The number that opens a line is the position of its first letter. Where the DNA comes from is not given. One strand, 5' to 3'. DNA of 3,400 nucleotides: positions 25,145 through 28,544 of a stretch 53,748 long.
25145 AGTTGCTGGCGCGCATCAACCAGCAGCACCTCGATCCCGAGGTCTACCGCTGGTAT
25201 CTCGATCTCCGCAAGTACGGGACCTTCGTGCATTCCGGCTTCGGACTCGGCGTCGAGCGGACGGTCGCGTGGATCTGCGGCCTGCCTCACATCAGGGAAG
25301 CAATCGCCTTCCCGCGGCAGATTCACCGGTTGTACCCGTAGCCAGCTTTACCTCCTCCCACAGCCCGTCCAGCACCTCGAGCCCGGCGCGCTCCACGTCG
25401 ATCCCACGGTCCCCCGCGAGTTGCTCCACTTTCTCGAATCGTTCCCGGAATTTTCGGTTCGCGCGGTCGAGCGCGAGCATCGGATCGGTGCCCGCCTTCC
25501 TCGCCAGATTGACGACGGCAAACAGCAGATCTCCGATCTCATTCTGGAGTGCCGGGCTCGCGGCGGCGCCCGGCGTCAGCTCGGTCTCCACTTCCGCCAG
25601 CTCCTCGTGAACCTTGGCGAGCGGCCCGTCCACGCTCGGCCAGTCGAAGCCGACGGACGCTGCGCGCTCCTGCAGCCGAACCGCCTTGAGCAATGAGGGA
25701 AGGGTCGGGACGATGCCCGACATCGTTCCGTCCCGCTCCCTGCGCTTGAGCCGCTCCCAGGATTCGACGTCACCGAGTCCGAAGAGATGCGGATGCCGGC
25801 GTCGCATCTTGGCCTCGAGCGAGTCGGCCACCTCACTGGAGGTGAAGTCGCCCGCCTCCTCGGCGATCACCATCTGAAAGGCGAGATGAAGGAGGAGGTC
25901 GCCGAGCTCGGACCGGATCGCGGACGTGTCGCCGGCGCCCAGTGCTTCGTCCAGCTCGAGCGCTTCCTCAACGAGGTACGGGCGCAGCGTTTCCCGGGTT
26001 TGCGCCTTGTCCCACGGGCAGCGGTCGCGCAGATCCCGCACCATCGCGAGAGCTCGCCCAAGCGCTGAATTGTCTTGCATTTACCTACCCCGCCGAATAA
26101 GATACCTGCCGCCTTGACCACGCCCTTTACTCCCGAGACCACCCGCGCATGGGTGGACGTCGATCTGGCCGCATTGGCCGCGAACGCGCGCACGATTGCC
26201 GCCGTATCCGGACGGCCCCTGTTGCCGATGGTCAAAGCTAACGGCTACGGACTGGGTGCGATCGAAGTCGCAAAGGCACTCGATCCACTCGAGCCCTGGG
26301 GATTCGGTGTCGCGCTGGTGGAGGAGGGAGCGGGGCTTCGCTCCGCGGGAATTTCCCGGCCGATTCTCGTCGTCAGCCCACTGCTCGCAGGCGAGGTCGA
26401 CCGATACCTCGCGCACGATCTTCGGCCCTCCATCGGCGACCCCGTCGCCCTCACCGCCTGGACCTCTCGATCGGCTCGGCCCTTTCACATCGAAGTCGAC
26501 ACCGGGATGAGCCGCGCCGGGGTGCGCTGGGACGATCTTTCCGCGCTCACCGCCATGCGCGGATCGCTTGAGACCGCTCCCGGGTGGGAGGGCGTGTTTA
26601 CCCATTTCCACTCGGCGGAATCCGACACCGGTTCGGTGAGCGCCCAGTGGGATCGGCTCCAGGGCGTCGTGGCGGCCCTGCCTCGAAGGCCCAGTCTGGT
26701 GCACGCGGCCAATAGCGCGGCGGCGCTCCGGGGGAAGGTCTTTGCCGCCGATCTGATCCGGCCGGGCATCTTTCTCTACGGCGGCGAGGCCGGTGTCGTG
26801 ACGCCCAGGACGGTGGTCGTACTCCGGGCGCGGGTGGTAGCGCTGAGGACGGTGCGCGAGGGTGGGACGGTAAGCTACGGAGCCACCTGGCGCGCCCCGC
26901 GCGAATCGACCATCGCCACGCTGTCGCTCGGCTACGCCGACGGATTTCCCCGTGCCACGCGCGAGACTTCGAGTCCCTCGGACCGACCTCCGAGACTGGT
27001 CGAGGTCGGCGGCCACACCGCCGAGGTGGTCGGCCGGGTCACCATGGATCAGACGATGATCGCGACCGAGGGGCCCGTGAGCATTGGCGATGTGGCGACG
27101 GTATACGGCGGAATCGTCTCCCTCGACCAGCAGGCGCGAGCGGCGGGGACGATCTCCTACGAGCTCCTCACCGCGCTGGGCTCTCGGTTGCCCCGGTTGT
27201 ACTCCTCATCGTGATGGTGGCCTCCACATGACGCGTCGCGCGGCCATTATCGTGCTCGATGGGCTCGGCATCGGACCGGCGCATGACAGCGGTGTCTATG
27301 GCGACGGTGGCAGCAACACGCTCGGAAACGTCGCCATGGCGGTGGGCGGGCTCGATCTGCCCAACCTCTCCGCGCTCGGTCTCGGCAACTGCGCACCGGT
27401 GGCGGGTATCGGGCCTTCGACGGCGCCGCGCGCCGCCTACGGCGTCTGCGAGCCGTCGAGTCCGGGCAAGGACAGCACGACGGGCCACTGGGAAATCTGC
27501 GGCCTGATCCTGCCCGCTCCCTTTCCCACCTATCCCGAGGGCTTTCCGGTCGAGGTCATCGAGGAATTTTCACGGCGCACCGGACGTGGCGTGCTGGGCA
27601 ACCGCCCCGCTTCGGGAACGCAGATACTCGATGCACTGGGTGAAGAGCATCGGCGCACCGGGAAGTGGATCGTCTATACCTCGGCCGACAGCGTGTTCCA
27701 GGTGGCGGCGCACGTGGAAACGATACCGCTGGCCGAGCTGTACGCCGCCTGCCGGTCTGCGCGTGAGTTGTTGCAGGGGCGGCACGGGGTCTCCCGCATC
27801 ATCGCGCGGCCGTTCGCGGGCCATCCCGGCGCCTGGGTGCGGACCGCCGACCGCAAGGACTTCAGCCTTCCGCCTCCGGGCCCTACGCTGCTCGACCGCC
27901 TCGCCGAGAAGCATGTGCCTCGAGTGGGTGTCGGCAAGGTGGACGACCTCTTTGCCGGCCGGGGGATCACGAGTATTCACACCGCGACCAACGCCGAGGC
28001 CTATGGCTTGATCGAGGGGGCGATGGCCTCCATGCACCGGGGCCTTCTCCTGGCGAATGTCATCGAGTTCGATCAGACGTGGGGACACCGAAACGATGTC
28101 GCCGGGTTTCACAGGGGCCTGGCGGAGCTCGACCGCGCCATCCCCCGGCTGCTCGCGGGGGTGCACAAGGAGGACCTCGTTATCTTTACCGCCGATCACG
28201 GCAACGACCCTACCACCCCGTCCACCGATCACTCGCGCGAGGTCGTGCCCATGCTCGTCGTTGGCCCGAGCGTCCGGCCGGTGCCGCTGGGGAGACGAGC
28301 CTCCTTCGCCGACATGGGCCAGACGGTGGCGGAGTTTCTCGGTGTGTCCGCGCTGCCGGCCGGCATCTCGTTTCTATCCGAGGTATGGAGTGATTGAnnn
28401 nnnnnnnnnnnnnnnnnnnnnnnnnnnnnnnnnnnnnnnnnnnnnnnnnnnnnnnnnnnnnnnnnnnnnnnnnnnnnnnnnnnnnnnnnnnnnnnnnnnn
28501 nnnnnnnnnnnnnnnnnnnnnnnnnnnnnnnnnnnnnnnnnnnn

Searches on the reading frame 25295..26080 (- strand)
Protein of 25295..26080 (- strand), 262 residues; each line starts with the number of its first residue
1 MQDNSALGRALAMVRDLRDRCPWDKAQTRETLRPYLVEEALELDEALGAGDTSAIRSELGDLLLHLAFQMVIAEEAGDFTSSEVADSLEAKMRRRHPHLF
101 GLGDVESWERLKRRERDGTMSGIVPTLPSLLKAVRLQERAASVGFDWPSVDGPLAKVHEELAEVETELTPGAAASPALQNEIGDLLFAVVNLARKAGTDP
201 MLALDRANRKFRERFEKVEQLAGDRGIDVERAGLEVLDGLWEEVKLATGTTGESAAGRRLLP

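Call 61: search_protein_families(library=pfam, proteins=[window:25295-26080:-], max_evalue=0.0001)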
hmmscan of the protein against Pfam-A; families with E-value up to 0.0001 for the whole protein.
window:25295-26080:- (262 aa): 2 families
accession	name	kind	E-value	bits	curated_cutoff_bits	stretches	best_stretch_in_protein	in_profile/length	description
PF03819.22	MazG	-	3.1e-28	98.3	22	1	27-100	1-74/74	MazG nucleotide pyrophosphohydrolase domain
PF01503.22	PRA-PH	-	3.3e-05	24.6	21.3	0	23-70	20-68/86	Phosphoribosyl-ATP pyrophosphohydrolase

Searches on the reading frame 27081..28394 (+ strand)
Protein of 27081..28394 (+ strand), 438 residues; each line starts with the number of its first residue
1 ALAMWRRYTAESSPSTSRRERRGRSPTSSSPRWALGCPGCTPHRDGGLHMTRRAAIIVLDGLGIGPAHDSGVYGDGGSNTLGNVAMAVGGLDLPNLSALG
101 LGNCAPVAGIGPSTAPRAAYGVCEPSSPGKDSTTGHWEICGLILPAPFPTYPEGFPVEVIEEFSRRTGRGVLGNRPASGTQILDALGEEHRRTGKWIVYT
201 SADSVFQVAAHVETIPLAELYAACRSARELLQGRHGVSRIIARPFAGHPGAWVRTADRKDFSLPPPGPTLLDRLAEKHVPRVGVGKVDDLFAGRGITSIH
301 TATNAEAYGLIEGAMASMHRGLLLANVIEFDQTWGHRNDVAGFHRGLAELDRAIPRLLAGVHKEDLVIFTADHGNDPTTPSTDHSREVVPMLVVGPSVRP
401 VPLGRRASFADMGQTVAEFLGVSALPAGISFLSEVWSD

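Call 60: search_protein_families(library=pfam, proteins=[window:27081-28394:+], max_evalue=0.0001)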
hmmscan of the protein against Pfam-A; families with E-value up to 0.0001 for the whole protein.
window:27081-28394:+ (438 aa): 1 family
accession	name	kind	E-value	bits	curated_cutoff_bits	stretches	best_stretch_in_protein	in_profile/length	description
PF01676.23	Metalloenzyme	-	6.6e-29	101.6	24.3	1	300-423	124-251/252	Metalloenzyme superfamily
